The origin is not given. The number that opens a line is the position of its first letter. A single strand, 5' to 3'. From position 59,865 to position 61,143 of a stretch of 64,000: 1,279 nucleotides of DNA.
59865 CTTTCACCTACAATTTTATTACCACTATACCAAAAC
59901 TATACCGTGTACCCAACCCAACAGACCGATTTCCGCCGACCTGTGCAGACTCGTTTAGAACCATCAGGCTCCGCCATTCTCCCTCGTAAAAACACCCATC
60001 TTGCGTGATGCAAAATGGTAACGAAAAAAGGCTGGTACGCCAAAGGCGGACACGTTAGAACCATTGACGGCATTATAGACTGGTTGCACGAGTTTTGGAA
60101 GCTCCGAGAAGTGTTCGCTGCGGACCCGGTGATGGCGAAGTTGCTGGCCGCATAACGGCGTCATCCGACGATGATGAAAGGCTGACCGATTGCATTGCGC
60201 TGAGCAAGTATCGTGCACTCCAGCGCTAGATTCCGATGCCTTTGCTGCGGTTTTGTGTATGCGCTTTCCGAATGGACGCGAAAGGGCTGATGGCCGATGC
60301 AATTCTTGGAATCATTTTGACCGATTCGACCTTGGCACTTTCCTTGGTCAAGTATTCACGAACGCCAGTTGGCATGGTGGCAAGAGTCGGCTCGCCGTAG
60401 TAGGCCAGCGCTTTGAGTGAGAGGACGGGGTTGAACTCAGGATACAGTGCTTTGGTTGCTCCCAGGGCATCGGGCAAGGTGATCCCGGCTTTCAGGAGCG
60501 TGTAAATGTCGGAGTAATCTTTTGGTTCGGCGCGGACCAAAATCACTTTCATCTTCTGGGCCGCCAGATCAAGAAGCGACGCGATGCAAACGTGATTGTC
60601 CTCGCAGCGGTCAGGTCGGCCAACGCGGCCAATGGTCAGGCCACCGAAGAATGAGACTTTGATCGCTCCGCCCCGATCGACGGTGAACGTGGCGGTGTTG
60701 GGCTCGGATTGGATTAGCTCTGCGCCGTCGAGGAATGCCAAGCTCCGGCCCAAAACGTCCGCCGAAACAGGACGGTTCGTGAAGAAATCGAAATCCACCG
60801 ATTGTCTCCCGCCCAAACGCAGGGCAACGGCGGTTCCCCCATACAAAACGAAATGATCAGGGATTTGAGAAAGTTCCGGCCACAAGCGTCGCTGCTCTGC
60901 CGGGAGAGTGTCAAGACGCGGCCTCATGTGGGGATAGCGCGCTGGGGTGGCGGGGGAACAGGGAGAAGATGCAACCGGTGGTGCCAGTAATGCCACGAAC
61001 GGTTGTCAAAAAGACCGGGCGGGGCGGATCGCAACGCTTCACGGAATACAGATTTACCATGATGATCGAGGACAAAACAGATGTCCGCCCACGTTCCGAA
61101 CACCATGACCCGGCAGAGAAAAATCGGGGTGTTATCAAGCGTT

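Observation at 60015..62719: Toxin-antitoxin / abortive-infection cassette bracketed by 141-bp imperfect direct repeats that each encode the same 40-aa peptide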

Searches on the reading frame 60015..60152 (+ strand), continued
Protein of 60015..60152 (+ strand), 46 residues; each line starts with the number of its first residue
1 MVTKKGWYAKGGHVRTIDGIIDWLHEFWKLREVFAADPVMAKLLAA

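Call 43: find_encoding_contigs(protein=P0003, flank=10000, max_places=3)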
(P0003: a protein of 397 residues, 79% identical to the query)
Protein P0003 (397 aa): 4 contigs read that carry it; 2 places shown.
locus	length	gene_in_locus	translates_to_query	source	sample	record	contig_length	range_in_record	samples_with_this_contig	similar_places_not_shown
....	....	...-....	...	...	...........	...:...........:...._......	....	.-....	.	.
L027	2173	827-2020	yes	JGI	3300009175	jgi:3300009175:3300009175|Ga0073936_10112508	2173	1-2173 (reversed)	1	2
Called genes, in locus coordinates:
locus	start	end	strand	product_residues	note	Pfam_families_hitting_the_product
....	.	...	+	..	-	?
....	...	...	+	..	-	-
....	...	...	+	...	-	-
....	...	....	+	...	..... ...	-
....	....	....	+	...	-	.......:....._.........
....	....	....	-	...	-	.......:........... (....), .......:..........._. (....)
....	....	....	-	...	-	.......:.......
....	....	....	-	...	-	?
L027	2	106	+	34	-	?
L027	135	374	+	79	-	-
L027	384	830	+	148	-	-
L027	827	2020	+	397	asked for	-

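Call 56: search_protein_representatives(alignment_id=A5)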
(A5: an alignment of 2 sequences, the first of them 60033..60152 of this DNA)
Query: 2 sequences, 40 profile positions. Proteins with E-value up to 0.001 (for the whole library): 14; up to 1e-10: 12; up to 1e-30: 0. The best 14 are listed.
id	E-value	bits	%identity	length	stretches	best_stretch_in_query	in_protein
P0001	8.8e-28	111.9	-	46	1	1-40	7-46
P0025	3.2e-21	90.9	-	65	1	1-40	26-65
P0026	4.2e-19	84.1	-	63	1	1-40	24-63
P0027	1.2e-18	82.6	-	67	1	2-40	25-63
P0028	1.6e-16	75.9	-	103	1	1-40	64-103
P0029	4.9e-16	74.3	-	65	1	1-38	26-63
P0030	1.5e-15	72.8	-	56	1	1-39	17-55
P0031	5.4e-14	67.8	-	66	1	1-38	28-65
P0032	1.9e-13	66.1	-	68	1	1-40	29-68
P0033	4.5e-13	64.8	-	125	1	2-32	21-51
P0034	9.2e-13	63.8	-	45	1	1-40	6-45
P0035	9.9e-13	63.7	-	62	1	1-40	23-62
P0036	1.9e-04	37.2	-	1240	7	10-35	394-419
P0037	3.5e-04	36.4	-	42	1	12-40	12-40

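Call 60: search_solved_structures(query=A8, max_evalue=1)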
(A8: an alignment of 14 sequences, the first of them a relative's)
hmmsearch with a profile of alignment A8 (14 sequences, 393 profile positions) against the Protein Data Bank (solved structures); distinct sequences matched with E-value up to 1: 28.
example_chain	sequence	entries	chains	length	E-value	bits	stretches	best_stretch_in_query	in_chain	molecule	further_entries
5hxy_A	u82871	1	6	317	2.3e-10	43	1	105-352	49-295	Tyrosine recombinase XerA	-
5vfz_A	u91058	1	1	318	2.6e-10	42.9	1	115-272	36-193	Gp33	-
1a0p_A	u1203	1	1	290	6.4e-07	31.7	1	111-352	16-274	SITE-SPECIFIC RECOMBINASE XERD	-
5c6k_A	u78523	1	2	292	1e-05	27.7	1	130-352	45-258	Integrase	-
4a8e_A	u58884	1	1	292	0.00018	23.6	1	188-352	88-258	PROBABLE TYROSINE RECOMBINASE XERC-LIKE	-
2kob_A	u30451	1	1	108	0.00021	23.4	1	101-198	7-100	Uncharacterized protein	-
9i5v_14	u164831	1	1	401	0.00081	21.5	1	114-376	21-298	Ribosome-associated translation inhibitor RaiA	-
1z1b_A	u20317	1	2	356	0.024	16.6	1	90-246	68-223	Integrase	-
5j0n_E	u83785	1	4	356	0.039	15.9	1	90-246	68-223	Integrase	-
2key_A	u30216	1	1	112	0.049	15.6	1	93-189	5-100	Putative phage integrase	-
1z1g_A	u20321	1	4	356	0.057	15.4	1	90-246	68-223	Integrase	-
5dor_A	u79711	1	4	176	0.21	13.5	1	221-353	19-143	Integrase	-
2oxo_A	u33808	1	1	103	0.21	13.5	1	109-194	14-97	Integrase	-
8fz3_A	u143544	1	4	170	0.22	13.4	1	54-86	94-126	Transcription factor ETV6, Activated CDC42 kinase 1 fusion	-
8tha_A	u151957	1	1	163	0.25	13.3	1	62-86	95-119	Transcription factor ETV6,Activated CDC42 kinase 1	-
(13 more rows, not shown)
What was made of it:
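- On Tyrosine recombinase (the integrase of relatives): Family profile versus PDB: XerA 2.3e-10, gp33 2.6e-10, XerD 6e-7 (call 60).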

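Call 61: search_solved_structures(query=A7, max_evalue=10)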
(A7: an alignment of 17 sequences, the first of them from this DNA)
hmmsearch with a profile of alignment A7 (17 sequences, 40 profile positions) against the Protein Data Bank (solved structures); distinct sequences matched with E-value up to 10: 4.
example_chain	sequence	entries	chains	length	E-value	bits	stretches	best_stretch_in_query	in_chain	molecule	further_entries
1u7j_A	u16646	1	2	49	0.1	15.5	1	16-28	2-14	Four-helix bundle model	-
1y47_A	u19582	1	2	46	0.11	15.4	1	16-38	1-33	dueferri (DF2)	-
4gdk_A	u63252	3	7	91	0.33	13.8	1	6-24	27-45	Ubiquitin-like protein ATG12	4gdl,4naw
1m3w_A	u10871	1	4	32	1.9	11.4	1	20-29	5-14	H10H24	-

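Call 62: find_encoding_contigs(protein=P0004, flank=5000, max_places=3)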
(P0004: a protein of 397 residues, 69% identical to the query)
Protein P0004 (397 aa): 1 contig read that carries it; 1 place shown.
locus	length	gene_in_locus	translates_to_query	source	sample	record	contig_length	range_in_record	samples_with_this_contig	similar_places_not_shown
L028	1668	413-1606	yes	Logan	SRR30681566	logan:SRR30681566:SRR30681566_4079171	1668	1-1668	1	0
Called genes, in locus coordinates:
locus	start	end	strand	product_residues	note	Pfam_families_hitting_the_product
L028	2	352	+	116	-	?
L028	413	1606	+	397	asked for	PF00589:Phage_integrase (weak)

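Call 63: find_encoding_contigs(protein=P0008, flank=5000, max_places=3)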
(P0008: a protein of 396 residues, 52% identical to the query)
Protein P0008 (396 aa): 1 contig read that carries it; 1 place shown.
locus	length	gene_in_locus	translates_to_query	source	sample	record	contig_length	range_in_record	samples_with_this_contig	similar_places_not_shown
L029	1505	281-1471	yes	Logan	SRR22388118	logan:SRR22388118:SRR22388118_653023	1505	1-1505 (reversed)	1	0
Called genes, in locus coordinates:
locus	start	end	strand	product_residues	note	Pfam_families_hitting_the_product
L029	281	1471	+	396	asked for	PF00589:Phage_integrase (weak)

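Call 64: find_encoding_contigs(protein=P0010, flank=5000, max_places=4)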
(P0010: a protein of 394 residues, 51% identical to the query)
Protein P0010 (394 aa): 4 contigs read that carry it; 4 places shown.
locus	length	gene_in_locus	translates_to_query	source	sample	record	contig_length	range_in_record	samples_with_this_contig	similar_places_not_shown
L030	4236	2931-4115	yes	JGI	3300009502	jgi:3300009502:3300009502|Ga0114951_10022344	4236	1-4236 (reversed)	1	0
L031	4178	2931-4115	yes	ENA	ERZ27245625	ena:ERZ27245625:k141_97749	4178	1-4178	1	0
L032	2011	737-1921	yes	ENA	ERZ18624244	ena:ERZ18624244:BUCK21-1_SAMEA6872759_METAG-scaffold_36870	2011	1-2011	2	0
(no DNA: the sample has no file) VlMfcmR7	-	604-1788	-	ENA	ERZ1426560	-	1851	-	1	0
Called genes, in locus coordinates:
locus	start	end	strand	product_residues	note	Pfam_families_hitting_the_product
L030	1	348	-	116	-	?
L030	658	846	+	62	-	-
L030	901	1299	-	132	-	PF12694:cpYpsA (faint)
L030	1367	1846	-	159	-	PF06167:Peptidase_M90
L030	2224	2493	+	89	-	-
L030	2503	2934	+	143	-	-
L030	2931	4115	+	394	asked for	PF13495:Phage_int_SAM_4 (faint)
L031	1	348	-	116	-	?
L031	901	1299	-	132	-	PF12694:cpYpsA (faint)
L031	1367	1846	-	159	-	PF06167:Peptidase_M90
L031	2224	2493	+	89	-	-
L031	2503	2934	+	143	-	-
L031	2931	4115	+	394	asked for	PF13495:Phage_int_SAM_4 (faint)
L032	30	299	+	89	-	-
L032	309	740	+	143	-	-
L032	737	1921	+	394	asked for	PF13495:Phage_int_SAM_4 (faint)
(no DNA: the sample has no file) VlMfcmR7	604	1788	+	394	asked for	PF13495:Phage_int_SAM_4 (faint)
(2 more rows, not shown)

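Call 73: find_encoding_contigs(protein=P0035, flank=8000, max_places=4)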
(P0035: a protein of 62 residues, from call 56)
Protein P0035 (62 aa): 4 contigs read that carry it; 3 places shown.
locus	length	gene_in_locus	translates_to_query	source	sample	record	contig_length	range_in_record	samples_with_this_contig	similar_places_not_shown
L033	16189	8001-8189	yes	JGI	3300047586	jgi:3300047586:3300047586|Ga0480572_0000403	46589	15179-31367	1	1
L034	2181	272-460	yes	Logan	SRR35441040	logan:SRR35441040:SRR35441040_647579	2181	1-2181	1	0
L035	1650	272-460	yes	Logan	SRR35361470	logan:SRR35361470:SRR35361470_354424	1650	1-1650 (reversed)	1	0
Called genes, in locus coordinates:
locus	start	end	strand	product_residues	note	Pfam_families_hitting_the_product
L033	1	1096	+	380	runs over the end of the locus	PF04055:Radical_SAM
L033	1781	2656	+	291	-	PF00142:Fer4_NifH (weak), PF00448:SRP54 (faint), PF01656:CbiA, PF02374:ArsA_ATPase, PF06564:CBP_BcsQ, PF09140:MipZ, PF10609:ParA, PF13614:AAA_31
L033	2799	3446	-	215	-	-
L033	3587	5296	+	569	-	PF13432:TPR_16, PF13414:TPR_11, PF00515:TPR_1, PF07719:TPR_2, PF13414:TPR_11, PF13424:TPR_12, PF13432:TPR_16, PF14559:TPR_19, +15 more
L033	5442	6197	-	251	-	-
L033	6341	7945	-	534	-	-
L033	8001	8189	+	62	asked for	-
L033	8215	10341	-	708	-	PF00270:DEAD, PF00271:Helicase_C, PF16124:RecQ_Zn_bind, PF09382:RQC, PF00570:HRDC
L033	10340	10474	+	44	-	-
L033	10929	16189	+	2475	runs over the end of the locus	PF00128:Alpha-amylase, PF13205:Big_5 (weak), PF18998:Flg_new_2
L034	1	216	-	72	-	?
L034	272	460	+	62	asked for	-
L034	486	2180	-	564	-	?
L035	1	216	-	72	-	?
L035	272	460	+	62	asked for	-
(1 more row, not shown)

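Call 74: search_protein_families(library=padloc, max_evalue=0.001, proteins=[window:60015-60152:+])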
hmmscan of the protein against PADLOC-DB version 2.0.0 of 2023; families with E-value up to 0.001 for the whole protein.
window:60015-60152:+ (46 aa): 0 families

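Call 77: find_encoding_contigs(protein=P0026, flank=8000, max_places=4)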
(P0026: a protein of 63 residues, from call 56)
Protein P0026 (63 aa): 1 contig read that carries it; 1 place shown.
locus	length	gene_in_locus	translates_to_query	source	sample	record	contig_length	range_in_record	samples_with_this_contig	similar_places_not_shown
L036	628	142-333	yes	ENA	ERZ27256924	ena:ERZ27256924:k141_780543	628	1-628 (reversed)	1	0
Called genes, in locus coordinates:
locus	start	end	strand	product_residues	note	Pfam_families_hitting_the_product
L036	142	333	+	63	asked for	-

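Call 86: predict_structure(alignment_id=A5)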
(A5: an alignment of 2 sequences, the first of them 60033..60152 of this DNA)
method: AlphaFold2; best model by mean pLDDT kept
length: 40 residues; sequences in the alignment: 2
mean_pLDDT: 71.0   pTM: 0.35
mean pLDDT of the five models: 71.0, 68.1, 68.0, 66.9, 64.7
residues with pLDDT >= 90: 0; 70-90: 19; 50-70: 19; < 50: 2
segments of 3 or more residues with pLDDT < 50: none
pLDDT, mean of each block of 10 residues (from residue 1): 55 86 76 67
secondary structure, 60 per line:
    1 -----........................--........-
elements in order: H6-29 H32-39
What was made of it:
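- Tried and rejected: Structure of the peptide: two helices (residues 6-29 and 32-39), pLDDT 71, too small for a meaningful fold search (call 86).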

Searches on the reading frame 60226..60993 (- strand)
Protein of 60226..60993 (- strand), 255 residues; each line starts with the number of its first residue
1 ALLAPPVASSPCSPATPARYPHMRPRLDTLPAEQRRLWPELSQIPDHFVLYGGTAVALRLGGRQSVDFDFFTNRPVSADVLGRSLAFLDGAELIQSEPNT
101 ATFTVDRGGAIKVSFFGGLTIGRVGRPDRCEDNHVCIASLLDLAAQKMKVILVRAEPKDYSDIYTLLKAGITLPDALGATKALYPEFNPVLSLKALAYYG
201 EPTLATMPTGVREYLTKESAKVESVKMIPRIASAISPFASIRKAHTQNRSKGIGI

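Call 9: search_protein_families(library=pfam, max_evalue=0.1, proteins=[window:60226-60993:-])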
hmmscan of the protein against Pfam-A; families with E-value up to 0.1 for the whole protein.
window:60226-60993:- (255 aa): 1 family
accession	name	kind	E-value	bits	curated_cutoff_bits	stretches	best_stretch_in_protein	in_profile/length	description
PF08843.17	AbiEii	-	1.3e-13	51.9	22.5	1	42-175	9-177/238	Nucleotidyl transferase AbiEii toxin, Type IV TA system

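Call 10: search_protein_families(library=ncbifam, max_evalue=0.1, proteins=[window:60226-60993:-])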
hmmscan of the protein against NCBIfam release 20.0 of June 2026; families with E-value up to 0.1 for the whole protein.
window:60226-60993:- (255 aa): 0 families

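Call 74: search_protein_families(library=padloc, max_evalue=0.001, proteins=[window:60226-60993:-])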
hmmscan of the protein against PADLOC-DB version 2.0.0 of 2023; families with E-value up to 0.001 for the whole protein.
window:60226-60993:- (255 aa): 1 family
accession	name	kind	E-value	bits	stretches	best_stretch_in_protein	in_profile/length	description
PDLC02305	AbiEii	-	0.00075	16.8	0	131-171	155-195/306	AbiEii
